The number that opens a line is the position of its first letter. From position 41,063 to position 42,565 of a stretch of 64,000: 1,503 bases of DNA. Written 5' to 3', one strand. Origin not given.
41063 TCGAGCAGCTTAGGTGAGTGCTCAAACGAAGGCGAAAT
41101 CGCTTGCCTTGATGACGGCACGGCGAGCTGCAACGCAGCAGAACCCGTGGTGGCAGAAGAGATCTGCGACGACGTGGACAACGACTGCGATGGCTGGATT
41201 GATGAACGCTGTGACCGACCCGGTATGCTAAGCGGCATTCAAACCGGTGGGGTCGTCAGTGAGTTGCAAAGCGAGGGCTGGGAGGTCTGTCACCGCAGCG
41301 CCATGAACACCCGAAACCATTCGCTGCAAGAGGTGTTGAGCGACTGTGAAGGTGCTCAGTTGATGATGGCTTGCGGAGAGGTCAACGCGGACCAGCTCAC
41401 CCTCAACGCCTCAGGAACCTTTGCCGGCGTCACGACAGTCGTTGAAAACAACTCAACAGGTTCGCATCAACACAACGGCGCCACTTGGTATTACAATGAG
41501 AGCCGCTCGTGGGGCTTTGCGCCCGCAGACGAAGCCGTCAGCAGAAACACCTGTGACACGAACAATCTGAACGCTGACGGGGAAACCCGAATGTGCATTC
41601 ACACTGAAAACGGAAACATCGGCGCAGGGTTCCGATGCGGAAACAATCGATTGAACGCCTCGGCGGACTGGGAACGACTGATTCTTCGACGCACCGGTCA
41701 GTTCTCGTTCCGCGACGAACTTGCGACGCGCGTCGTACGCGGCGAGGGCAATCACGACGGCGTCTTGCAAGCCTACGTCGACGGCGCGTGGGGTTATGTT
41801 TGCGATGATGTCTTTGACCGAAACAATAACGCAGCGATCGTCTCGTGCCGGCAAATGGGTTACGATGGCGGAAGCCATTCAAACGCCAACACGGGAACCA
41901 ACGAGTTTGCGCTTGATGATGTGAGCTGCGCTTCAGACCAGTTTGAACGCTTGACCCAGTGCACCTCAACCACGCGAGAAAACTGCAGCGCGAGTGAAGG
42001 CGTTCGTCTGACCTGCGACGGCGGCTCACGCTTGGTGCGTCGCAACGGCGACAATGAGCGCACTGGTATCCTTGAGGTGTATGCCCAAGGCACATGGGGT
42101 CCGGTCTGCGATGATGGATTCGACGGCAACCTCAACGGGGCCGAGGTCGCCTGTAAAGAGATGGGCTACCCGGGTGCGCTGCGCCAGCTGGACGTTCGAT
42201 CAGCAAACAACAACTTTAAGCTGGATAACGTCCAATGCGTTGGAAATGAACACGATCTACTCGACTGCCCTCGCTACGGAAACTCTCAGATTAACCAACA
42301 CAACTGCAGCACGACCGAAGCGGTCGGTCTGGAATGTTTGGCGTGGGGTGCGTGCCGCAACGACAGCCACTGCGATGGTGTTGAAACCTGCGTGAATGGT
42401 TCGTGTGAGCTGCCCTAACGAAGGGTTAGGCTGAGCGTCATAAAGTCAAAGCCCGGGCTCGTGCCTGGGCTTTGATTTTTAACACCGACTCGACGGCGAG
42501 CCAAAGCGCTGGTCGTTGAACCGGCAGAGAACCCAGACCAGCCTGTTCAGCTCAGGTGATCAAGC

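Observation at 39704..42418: Nine MopE-type metal-binding repeats fused to two SRCR-like domains in one secreted lipoprotein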

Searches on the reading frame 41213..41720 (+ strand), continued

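Call 83: search_protein_families(library=pfam, alignment_id=A6, max_evalue=0.0001)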
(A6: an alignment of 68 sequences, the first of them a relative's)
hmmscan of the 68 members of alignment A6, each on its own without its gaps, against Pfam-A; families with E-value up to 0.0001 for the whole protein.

A. member 1, P0126 (1937 aa): 2 families
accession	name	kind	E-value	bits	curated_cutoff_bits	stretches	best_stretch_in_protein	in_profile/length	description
PF13948.11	DUF4215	-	5.1e-43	145.6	27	0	22-54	17-46/47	Domain of unknown function (DUF4215)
PF04151.21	PPC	-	1.6e-24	87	25.9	0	1576-1652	2-69/70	Bacterial pre-peptidase C-terminal domain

B. families by the number of members that match (of 68 scanned): 32 families (the first 25 are shown)
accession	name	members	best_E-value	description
PF11617.13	Cu-binding_MopE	19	1.4e-54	Putative metal-binding motif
PF13948.11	DUF4215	6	3.2e-45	Domain of unknown function (DUF4215)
PF00041.27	fn3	5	1e-16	Fibronectin type III domain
PF00530.23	SRCR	4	4.7e-71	Scavenger receptor cysteine-rich domain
PF04885.19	Stig1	3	4.9e-25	Stigma-specific STIG1-like protein family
PF15494.11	SRCR_2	3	6.5e-13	Scavenger receptor cysteine-rich domain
PF02412.23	TSP_3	3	3.9e-08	Thrombospondin type 3 repeat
PF02368.24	Big_2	2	3.4e-09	Bacterial Ig-like domain (group 2)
PF00147.23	Fibrinogen_C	2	3.9e-05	Fibrinogen beta and gamma chains, C-terminal globular domain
PF12947.13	EGF_3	1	2.6e-88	EGF domain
PF07645.21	EGF_CA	1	1e-59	Calcium-binding EGF domain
PF12662.13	cEGF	1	8.6e-55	Complement Clr-like EGF-like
PF23657.1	DUF7151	1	1.9e-51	Domain of unknown function (DUF7151)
PF03797.25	Autotransporter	1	6.6e-36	Autotransporter beta-domain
PF04151.21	PPC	1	1.6e-24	Bacterial pre-peptidase C-terminal domain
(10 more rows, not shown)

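Call 86: list_cluster_members(proteins=[P0139, P0132, P0187, P0271, P0135, P0212, P0131, P0146, P0190, P0169])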
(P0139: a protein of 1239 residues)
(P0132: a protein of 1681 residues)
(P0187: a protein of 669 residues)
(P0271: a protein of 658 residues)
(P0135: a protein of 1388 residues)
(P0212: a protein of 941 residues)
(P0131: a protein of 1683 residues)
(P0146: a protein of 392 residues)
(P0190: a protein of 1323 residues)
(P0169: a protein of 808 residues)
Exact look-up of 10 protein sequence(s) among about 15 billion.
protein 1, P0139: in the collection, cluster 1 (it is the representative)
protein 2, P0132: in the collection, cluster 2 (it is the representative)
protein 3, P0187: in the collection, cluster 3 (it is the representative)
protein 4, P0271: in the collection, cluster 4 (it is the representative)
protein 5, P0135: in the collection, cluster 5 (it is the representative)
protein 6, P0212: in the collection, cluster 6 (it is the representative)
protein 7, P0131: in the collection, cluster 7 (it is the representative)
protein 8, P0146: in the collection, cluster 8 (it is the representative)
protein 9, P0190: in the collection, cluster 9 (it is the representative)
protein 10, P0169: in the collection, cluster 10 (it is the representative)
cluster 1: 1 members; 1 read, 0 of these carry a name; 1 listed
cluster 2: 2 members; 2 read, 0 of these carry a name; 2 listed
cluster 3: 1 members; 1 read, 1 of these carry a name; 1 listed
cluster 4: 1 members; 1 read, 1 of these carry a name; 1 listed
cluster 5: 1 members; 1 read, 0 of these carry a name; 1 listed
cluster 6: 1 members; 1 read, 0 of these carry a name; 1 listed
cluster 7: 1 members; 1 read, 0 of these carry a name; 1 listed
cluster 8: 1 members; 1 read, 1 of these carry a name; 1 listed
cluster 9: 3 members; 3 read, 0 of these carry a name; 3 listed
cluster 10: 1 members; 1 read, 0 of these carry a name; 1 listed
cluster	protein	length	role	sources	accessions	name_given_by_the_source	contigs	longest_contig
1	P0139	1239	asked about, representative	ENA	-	-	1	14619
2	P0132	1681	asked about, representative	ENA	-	-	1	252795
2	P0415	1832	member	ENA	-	-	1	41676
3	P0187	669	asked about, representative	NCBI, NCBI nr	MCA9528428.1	MAG: hypothetical protein KC549_19220 [Myxococcales bacterium] | hypothetical protein [Myxococcales bacterium]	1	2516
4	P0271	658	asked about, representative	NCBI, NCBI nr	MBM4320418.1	MAG: VWA domain-containing protein [Deltaproteobacteria bacterium] | VWA domain-containing protein [Deltaproteobacteria bacterium]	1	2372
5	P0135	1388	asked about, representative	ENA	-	-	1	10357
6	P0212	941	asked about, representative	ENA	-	-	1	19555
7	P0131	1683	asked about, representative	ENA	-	-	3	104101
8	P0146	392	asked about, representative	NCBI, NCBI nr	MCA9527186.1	MAG: hypothetical protein KC549_12915, partial [Myxococcales bacterium] | hypothetical protein [Myxococcales bacterium]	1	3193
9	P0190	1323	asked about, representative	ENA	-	-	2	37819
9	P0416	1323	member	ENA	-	-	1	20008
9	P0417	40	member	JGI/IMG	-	-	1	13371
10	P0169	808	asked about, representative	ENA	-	-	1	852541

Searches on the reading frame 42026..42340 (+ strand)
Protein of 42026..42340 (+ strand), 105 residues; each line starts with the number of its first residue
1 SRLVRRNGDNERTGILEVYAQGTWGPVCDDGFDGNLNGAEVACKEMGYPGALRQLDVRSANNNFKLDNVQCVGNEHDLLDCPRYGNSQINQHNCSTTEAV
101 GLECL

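Call 18: find_related_loci(query=A1, collection=genome_contigs, flank=6000)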
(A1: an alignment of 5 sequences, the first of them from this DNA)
Query A1 (105 aa) in genome_contigs; peptide patterns used: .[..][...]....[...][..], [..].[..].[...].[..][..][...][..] (x = any residue, [..] = any of these).
86 stretches matched a pattern; 69 encode a relative of the query (tblastn E <= 1e-3); 67 distinct loci.
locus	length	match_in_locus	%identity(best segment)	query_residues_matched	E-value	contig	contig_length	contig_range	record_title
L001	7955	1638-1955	47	2-105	6e-24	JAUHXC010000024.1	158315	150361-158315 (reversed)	MAG: bacterium isolate 2_bin.46 NODE_161_length_158315_cov_7.732401, whole genome shotgun sequence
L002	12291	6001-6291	42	2-104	2e-21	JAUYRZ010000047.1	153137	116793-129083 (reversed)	MAG: Archangium sp. isolate C5_metabat.bin.21 C5_k141_386434, whole genome shotgun sequence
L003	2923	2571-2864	41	2-105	3e-21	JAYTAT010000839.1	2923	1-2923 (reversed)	MAG: Archangium sp. isolate GFS_13965 GFS_13965_838, whole genome shotgun sequence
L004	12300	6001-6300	41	7-105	6e-21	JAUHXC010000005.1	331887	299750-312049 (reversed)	MAG: bacterium isolate 2_bin.46 NODE_50_length_331887_cov_7.980890, whole genome shotgun sequence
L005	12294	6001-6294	42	2-105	2e-19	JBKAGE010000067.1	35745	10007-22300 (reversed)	MAG: Bradymonadia bacterium isolate Ske_MAG24 Ske_MAG24_0067, whole genome shotgun sequence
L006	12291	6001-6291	40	2-105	6e-19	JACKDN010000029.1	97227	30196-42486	MAG: Myxococcales bacterium isolate HK-STAS-MYXO-8 HK-STAS-MYXO-8_29, whole genome shotgun sequence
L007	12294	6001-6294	41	2-104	1e-18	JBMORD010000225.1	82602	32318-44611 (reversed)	MAG: Myxococcota bacterium isolate Betzabe_MAG171 MAG171_225, whole genome shotgun sequence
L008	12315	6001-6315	41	4-105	4e-18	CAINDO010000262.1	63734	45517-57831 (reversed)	MAG: uncultured Myxococcales bacterium isolate Loclat_bin-06019 genome assembly, contig: bin-06019:262/667, whole genome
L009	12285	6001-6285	40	7-105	4e-18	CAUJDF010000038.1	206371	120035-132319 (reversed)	MAG: Myxococcota bacterium isolate KLAP118 genome assembly, contig: KLAP118_597895, whole genome shotgun sequence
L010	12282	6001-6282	43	7-104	1e-17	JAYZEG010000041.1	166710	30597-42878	MAG: Myxococcota bacterium isolate XB_MAG137 DB_MAG137_0041, whole genome shotgun sequence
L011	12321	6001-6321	41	2-105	3e-17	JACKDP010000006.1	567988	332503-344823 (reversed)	MAG: Myxococcales bacterium isolate HK-STAS-MYXO-10 HK-STAS-MYXO-10_6, whole genome shotgun sequence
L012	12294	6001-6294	41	2-105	2e-17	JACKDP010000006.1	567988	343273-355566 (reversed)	MAG: Myxococcales bacterium isolate HK-STAS-MYXO-10 HK-STAS-MYXO-10_6, whole genome shotgun sequence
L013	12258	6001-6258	44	14-104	3e-17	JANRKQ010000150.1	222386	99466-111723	MAG: Myxococcaceae bacterium isolate bins.245 k141_4376719, whole genome shotgun sequence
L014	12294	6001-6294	41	2-104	1e-16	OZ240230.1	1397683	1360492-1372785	MAG: Bdellovibrionales bacterium isolate 6d663a9e-0918-430b-aa06-578e47c45a83 genome assembly, chromosome: 1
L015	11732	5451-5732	41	8-105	1e-16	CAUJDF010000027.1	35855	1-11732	MAG: Myxococcota bacterium isolate KLAP118 genome assembly, contig: KLAP118_552718, whole genome shotgun sequence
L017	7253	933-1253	38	2-105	2e-16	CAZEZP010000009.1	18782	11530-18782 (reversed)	MAG TPA_asm: uncultured Kofleriaceae bacterium isolate binchicken_co23_234 genome assembly, contig: k141_1647250, whole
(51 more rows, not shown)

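Call 29: find_homologous_proteins(query=A3, max_evalue=0.00001)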
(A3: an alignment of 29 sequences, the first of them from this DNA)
Query A3 (29 sequences) (105 aa, profile of the alignment): 6756 proteins with E <= 0.00001 among 8000 candidates; the best 120 are listed.
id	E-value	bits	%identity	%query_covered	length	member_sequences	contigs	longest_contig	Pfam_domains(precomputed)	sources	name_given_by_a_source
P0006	4.0e-66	238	29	96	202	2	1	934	PF00530.24,PF15494.12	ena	-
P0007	1.8e-65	236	36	98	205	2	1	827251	PF00530.24,PF15494.12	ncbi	ncbi:predicted protein, partial [Nematostella vectensis]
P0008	5.3e-65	234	36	99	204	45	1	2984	PF00530.24,PF15494.12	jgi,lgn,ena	-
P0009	1.2e-64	233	35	99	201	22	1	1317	PF00530.24,PF15494.12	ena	-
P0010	1.4e-64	233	37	99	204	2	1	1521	PF00530.24,PF15494.12,PF09272.16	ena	-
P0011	1.5e-63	229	37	85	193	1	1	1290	PF00530.24,PF15494.12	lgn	-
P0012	2.8e-63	229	37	99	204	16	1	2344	PF00530.24,PF15494.12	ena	-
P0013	7.0e-63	227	40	81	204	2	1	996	PF00530.24,PF15494.12,PF09272.16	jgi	-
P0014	2.6e-62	225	34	96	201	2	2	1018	PF00530.24,PF15494.12,PF09272.16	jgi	jgi:hypothetical protein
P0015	7.0e-62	224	36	99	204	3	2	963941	PF00530.24,PF15494.12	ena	-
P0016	8.1e-62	224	36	99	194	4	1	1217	PF00530.24,PF15494.12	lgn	-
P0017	8.7e-62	224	34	99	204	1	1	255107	PF00530.24,PF15494.12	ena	-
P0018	1.0e-61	224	34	99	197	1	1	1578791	PF00530.24,PF15494.12,PF09272.16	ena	-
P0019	3.6e-61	222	36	99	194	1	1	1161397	PF00530.24,PF15494.12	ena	-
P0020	3.8e-61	222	33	99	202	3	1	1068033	PF00530.24,PF15494.12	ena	-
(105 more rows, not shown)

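Call 62: search_protein_families(library=pfam, proteins=[L005:3256-7251:+, L001:3-4568:+, L002:3274-6297:+, L017:3-1928:+], max_evalue=0.0001)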
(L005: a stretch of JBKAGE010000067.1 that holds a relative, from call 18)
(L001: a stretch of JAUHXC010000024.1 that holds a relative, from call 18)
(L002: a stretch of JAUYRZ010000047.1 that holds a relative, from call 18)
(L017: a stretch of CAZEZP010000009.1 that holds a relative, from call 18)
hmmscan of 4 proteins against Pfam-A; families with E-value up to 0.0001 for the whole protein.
L005:3256-7251:+ (1332 aa): 3 families
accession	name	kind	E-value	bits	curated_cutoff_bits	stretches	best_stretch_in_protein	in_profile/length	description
PF00530.23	SRCR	-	1.7e-59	198.8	26.1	2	918-1012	1-99/100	Scavenger receptor cysteine-rich domain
PF11617.13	Cu-binding_MopE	-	5.4e-15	55.8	27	0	179-195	14-30/30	Putative metal-binding motif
PF15494.11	SRCR_2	-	4.6e-11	43.7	27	0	579-611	7-41/99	Scavenger receptor cysteine-rich domain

L001:3-4568:+ (1522 aa): 1 family
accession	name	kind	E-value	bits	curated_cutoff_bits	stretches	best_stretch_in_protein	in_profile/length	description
PF00530.23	SRCR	-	4e-23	82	26.1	1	548-650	1-99/100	Scavenger receptor cysteine-rich domain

L002:3274-6297:+ (1008 aa): 3 families
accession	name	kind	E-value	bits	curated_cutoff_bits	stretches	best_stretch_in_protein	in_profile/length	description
PF00932.25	LTD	-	2.2e-28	99.3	34.3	2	495-588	4-96/109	Lamin Tail Domain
PF00530.23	SRCR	-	4.9e-22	78.6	26.1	1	915-1006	3-99/100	Scavenger receptor cysteine-rich domain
PF04885.19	Stig1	-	7.8e-19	68.4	24.1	2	650-695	38-83/85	Stigma-specific STIG1-like protein family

L017:3-1928:+ (642 aa): 2 families
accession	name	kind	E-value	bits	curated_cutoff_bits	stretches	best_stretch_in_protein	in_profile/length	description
PF00530.23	SRCR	-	2.3e-59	198.4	26.1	3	314-416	2-99/100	Scavenger receptor cysteine-rich domain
PF13948.11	DUF4215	-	1.1e-15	58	27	1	256-301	2-47/47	Domain of unknown function (DUF4215)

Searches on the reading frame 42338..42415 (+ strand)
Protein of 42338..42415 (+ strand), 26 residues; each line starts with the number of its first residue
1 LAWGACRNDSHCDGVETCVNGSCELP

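Call 14: search_protein_families(library=pfam, proteins=[window:42338-42415:+], max_evalue=10)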
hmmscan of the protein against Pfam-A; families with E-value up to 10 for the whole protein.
window:42338-42415:+ (26 aa): 2 families
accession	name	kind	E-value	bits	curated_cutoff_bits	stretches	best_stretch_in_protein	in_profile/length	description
PF01683.23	EB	-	0.005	17.3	24.3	1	4-24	20-40/52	EB module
PF23416.1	DUF7107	-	0.0083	16.9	24.6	1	6-24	2-20/48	Domain of unknown function (DUF7107)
